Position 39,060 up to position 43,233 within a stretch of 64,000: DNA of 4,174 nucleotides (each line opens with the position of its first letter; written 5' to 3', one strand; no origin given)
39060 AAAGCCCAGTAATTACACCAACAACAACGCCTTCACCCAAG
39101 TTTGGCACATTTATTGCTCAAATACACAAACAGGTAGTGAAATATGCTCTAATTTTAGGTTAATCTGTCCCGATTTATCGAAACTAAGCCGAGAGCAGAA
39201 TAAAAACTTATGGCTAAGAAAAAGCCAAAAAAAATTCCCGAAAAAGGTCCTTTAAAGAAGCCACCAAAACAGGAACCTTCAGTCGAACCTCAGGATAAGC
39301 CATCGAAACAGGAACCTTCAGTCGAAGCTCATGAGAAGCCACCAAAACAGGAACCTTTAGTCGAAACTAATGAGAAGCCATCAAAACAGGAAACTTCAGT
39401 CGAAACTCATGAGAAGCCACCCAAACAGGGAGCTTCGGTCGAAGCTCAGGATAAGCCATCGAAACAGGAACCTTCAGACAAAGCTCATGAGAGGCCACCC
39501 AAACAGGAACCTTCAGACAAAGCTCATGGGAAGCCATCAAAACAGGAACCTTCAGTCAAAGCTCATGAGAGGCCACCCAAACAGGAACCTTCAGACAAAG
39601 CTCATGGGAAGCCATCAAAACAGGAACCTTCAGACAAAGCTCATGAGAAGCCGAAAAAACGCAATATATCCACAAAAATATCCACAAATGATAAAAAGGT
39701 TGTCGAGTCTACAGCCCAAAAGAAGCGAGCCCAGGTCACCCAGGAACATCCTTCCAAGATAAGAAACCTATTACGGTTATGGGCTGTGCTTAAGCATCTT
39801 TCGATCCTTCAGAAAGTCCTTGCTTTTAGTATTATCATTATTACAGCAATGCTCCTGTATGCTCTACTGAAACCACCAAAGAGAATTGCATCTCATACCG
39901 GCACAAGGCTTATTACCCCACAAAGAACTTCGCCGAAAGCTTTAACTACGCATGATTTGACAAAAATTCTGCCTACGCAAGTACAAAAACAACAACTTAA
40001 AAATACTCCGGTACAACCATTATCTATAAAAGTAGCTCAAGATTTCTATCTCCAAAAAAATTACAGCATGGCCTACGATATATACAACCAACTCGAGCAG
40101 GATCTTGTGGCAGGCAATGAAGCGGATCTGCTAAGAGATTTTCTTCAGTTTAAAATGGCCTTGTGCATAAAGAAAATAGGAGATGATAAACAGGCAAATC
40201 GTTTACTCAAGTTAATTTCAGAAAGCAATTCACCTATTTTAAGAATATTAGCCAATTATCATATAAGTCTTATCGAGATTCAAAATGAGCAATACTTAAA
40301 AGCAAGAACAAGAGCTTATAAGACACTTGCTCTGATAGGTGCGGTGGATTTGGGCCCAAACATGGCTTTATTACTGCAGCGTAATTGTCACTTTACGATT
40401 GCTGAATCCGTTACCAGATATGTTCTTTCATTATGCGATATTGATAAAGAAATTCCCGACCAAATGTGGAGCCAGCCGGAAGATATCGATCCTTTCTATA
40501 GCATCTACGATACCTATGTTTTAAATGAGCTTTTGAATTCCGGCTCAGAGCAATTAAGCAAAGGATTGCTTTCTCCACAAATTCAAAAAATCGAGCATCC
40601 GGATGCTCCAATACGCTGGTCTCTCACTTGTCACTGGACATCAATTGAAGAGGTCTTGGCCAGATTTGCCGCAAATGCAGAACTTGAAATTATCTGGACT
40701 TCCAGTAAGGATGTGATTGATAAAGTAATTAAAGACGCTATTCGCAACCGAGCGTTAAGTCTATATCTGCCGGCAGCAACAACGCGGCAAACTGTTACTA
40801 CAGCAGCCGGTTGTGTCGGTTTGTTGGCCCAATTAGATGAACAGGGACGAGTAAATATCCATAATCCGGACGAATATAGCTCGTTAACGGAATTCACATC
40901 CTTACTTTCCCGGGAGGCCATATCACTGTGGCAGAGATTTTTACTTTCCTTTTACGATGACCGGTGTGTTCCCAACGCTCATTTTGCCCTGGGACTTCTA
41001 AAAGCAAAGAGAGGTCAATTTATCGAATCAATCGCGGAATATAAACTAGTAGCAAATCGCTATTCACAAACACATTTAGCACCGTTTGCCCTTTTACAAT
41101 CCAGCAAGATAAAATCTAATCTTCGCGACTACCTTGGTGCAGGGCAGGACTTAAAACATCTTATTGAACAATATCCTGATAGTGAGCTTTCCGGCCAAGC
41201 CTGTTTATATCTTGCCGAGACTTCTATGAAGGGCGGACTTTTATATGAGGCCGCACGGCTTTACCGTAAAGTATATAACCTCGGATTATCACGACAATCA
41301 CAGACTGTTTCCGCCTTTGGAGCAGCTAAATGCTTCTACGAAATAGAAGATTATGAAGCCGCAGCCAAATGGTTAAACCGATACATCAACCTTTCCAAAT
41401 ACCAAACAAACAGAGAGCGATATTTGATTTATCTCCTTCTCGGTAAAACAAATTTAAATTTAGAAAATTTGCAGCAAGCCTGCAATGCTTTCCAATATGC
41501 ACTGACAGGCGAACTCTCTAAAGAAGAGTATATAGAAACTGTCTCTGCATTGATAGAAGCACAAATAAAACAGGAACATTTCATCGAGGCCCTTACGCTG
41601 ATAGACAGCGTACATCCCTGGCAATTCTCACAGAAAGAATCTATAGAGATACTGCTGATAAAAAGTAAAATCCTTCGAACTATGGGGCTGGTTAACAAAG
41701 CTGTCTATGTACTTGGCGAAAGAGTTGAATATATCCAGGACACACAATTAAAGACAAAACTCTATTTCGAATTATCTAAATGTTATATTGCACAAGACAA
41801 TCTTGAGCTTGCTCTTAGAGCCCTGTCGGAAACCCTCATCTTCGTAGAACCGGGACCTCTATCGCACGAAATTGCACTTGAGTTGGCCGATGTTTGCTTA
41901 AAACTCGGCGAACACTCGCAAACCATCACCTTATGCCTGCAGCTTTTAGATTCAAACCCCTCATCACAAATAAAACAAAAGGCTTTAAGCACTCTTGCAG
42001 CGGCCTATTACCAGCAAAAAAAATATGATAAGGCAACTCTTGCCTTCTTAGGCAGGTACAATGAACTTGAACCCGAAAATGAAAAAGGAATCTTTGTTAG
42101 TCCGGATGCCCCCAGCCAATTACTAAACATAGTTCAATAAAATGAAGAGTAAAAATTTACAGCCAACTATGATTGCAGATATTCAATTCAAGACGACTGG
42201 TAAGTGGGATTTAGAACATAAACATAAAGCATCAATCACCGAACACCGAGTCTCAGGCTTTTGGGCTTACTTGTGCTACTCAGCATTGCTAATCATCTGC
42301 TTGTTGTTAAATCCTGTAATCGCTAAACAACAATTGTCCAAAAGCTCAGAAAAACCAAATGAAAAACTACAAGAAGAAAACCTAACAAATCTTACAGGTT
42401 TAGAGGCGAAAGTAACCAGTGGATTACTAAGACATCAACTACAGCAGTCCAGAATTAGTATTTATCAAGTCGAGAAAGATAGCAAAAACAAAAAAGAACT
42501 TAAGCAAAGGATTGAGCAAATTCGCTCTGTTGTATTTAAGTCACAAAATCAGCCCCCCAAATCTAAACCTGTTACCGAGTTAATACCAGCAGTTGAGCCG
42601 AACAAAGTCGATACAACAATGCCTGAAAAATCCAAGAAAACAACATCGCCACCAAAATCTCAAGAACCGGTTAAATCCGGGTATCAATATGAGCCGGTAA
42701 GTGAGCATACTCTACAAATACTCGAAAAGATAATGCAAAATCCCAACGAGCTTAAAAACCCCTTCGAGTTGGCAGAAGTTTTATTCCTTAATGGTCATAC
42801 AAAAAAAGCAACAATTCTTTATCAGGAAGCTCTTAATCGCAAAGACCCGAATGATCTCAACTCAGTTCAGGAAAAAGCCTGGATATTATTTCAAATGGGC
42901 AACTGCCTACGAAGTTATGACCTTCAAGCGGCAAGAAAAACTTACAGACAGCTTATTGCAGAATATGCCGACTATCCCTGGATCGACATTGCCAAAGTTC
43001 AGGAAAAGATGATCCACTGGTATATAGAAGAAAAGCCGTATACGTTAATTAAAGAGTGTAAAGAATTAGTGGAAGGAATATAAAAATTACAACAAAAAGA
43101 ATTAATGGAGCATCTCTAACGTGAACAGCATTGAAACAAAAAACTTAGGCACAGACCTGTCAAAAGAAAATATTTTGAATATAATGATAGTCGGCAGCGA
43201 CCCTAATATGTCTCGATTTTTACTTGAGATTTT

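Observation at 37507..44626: Two sigma-54 activators with atypical receivers, no histidine kinase, sandwiching two membrane TPR proteins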

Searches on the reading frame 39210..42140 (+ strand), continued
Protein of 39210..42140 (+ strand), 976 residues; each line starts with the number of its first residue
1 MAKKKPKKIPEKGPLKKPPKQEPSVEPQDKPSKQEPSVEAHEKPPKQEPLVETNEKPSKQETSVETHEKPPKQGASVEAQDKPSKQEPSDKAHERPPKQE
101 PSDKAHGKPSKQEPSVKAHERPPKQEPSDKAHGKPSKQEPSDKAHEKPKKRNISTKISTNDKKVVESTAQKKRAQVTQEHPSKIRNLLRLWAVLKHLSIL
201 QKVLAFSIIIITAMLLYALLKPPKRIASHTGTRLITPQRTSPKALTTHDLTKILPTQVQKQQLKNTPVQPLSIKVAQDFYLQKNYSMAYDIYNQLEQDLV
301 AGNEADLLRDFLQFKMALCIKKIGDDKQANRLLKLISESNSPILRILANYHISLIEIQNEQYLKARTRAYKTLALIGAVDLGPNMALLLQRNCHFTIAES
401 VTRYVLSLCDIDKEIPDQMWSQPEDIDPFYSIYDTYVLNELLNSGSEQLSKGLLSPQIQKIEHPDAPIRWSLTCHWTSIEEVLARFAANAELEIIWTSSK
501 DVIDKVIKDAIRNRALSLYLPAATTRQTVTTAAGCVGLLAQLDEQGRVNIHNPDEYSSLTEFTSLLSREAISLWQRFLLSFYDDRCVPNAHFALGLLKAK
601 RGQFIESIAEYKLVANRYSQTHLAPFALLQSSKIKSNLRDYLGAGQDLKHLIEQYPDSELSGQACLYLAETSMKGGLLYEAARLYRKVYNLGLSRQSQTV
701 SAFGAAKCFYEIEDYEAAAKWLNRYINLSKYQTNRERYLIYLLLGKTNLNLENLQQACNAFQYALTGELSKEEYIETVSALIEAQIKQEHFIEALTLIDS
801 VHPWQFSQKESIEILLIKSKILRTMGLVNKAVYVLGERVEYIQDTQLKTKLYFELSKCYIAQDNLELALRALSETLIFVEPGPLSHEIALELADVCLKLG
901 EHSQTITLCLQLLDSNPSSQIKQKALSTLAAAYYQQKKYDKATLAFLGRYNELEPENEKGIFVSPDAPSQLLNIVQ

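Call 84: find_encoding_contigs(protein=P0388, flank=10000, max_places=1)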
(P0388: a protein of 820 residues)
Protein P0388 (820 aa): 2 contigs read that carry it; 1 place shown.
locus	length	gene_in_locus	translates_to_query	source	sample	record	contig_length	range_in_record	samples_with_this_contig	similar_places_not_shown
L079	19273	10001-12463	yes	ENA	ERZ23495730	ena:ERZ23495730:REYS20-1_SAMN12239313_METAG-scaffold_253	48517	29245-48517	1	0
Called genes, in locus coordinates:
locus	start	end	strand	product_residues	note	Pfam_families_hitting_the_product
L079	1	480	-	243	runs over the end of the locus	PF00687:Ribosomal_L1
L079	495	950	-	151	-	PF03946:Ribosomal_L11_N, PF00298:Ribosomal_L11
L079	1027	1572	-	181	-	PF02357:NusG, PF00467:KOW (weak)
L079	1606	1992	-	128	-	PF00584:SecE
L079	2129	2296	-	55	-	PF00471:Ribosomal_L33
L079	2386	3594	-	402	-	PF00009:GTP_EFTU, PF03144:GTP_EFTU_D2, PF03143:GTP_EFTU_D3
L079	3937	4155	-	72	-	-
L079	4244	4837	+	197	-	PF01520:Amidase_3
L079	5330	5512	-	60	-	PF01165:Ribosomal_S21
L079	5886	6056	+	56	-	PF12837:Fer4_6 (weak), PF13237:Fer4_10, PF00037:Fer4 (weak), PF13187:Fer4_9, PF12838:Fer4_7, PF12797:Fer4_2 (weak), PF00037:Fer4, PF12837:Fer4_6 (weak), +6 more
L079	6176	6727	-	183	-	-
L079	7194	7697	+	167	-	PF01467:CTP_transf_like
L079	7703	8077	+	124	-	PF01242:PTPS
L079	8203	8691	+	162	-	PF02151:UVR (weak)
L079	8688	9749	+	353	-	PF00217:ATP-gua_Ptrans, PF27454:McsB_C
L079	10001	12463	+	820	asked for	PF00515:TPR_1 (faint), PF07719:TPR_2 (faint), PF07720:TPR_3 (faint), PF12895:ANAPC3 (faint), PF13174:TPR_6 (faint), PF13176:TPR_7 (faint), PF13181:TPR_8 (faint), PF13424:TPR_12 (faint), +3 more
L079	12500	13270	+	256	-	-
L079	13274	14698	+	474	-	PF00158:Sigma54_activat, PF14532:Sigma54_activ_2, PF00004:AAA (weak), PF07724:AAA_2, PF07728:AAA_5 (weak), PF25601:AAA_lid_14, PF02954:HTH_8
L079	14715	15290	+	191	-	PF03748:FliL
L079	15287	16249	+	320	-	PF01052:FliMN_C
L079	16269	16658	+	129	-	PF01052:FliMN_C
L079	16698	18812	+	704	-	PF00771:FHIPEP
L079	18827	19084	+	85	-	-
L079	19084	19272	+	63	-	?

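Call 85: find_encoding_contigs(protein=P0352, flank=10000, max_places=1)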
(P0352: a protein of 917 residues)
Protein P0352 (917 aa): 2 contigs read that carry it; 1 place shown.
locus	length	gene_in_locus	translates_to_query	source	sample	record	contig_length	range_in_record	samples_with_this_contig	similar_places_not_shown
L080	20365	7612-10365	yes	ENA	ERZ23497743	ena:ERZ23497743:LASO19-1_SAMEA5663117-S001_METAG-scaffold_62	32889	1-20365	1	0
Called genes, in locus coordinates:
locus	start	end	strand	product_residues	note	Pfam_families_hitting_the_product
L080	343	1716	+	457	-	PF00072:Response_reg, PF00004:AAA (faint), PF00158:Sigma54_activat, PF14532:Sigma54_activ_2, PF07728:AAA_5 (weak), PF25601:AAA_lid_14, PF02954:HTH_8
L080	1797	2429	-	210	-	PF00551:Formyl_trans_N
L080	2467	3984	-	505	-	PF01145:Band_7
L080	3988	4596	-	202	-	-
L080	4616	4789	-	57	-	-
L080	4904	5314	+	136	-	PF13279:4HBT_2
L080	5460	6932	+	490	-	PF00158:Sigma54_activat, PF14532:Sigma54_activ_2, PF07724:AAA_2 (weak), PF07728:AAA_5, PF25601:AAA_lid_14, PF02954:HTH_8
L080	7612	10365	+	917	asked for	PF25058:ARM_TT21 (faint), PF07719:TPR_2 (faint), PF12895:ANAPC3 (faint), PF13174:TPR_6 (faint), PF13424:TPR_12 (faint), PF13432:TPR_16 (faint), PF00515:TPR_1 (faint), PF13181:TPR_8 (faint), +4 more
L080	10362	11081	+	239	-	-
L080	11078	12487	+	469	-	PF00072:Response_reg (weak), PF00158:Sigma54_activat, PF14532:Sigma54_activ_2, PF07728:AAA_5 (weak), PF25601:AAA_lid_14, PF02954:HTH_8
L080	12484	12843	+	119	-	PF00460:Flg_bb_rod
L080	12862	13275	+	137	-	PF00460:Flg_bb_rod, PF06429:Flg_bbr_C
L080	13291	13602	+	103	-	PF02049:FliE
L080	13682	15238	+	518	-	PF01514:YscJ_FliF, PF08345:YscJ_FliF_C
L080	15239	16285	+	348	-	-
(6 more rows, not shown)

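Call 86: find_encoding_contigs(protein=P0398, flank=10000, max_places=1)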
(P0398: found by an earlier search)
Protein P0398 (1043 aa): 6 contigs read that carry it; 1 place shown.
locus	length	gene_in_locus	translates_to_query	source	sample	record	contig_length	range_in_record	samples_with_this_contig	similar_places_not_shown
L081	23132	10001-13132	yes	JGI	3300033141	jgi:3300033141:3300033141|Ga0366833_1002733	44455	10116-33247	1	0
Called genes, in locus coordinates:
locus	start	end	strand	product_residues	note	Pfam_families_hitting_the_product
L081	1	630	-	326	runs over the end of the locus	PF08666:SAF (faint), PF13144:ChapFlgA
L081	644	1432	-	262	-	PF00460:Flg_bb_rod, PF22692:LlgE_F_G_D1, PF06429:Flg_bbr_C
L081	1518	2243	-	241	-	PF22692:LlgE_F_G_D1, PF06429:Flg_bbr_C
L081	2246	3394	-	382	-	-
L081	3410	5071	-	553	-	PF00460:Flg_bb_rod (weak), PF22692:LlgE_F_G_D1, PF07559:FlgE_D2, PF06429:Flg_bbr_C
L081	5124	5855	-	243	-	PF03963:FlgD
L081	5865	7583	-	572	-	PF02120:Flg_hook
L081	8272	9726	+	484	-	PF00072:Response_reg (weak), PF00158:Sigma54_activat, PF14532:Sigma54_activ_2, PF20030:bpMoxR (faint), PF07728:AAA_5 (weak), PF25601:AAA_lid_14, PF02954:HTH_8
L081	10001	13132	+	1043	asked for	PF09976:TPR_21 (faint), PF13174:TPR_6 (faint), PF13428:TPR_14 (faint), PF07719:TPR_2 (faint), PF12895:ANAPC3 (faint), PF13181:TPR_8 (faint), PF14559:TPR_19 (faint), PF13176:TPR_7 (faint)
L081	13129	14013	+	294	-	-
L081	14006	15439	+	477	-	PF00072:Response_reg, PF00158:Sigma54_activat, PF14532:Sigma54_activ_2, PF07728:AAA_5 (weak), PF25601:AAA_lid_14, PF02954:HTH_8, PF13518:HTH_28 (faint)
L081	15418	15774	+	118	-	PF00460:Flg_bb_rod (weak)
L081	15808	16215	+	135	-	PF00460:Flg_bb_rod, PF06429:Flg_bbr_C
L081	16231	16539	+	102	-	PF02049:FliE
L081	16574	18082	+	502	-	PF01514:YscJ_FliF, PF08345:YscJ_FliF_C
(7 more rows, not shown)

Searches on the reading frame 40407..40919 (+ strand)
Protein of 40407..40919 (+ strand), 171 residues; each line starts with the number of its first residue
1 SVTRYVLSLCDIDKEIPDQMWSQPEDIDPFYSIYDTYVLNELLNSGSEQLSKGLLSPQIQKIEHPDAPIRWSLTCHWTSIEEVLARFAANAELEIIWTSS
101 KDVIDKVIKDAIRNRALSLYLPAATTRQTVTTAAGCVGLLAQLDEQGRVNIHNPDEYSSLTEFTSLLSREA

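Call 54: search_protein_families(library=pfam, proteins=[window:40407-40919:+], max_evalue=1)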
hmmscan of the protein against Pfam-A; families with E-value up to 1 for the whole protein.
window:40407-40919:+ (171 aa): 1 family
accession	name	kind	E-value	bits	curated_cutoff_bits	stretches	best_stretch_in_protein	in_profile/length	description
PF10671.14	TcpQ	-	0.007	16.9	27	1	71-104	3-35/80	Toxin co-regulated pilus biosynthesis protein Q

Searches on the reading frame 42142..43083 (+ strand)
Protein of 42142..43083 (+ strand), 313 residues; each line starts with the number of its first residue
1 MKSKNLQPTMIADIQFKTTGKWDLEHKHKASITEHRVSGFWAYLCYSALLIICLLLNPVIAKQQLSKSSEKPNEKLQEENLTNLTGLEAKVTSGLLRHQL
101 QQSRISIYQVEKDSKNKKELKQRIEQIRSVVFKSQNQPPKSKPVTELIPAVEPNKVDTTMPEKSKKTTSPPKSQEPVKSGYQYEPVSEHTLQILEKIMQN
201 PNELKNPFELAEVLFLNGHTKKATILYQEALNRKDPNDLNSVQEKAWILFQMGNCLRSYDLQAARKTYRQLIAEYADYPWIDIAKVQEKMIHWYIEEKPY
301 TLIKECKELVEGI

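Call 4: search_protein_families(library=pfam, proteins=[window:42142-43083:+], max_evalue=0.01)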
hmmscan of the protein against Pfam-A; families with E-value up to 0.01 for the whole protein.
window:42142-43083:+ (313 aa): 6 families
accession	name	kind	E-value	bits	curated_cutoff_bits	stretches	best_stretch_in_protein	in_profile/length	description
PF13428.12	TPR_14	-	0.00035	21.4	23.5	0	209-240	6-36/44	Tetratricopeptide repeat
PF13424.12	TPR_12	-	0.0008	20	30.1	0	209-272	8-72/77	Tetratricopeptide repeat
PF12895.13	ANAPC3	-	0.0011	19.6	27.2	0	193-230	11-49/82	Anaphase-promoting complex, cyclosome, subunit 3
PF14559.12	TPR_19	-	0.0035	18.1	25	0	191-236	11-57/68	Tetratricopeptide repeat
PF07719.23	TPR_2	-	0.0044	17.5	27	0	208-232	5-29/34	Tetratricopeptide repeat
PF13174.12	TPR_6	-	0.0048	17.9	26.3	0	249-277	3-32/33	Tetratricopeptide repeat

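Call 18: search_protein_families(library=ncbifam, proteins=[window:42142-43083:+], max_evalue=0.01)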
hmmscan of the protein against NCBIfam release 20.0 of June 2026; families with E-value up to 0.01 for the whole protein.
window:42142-43083:+ (313 aa): 0 families
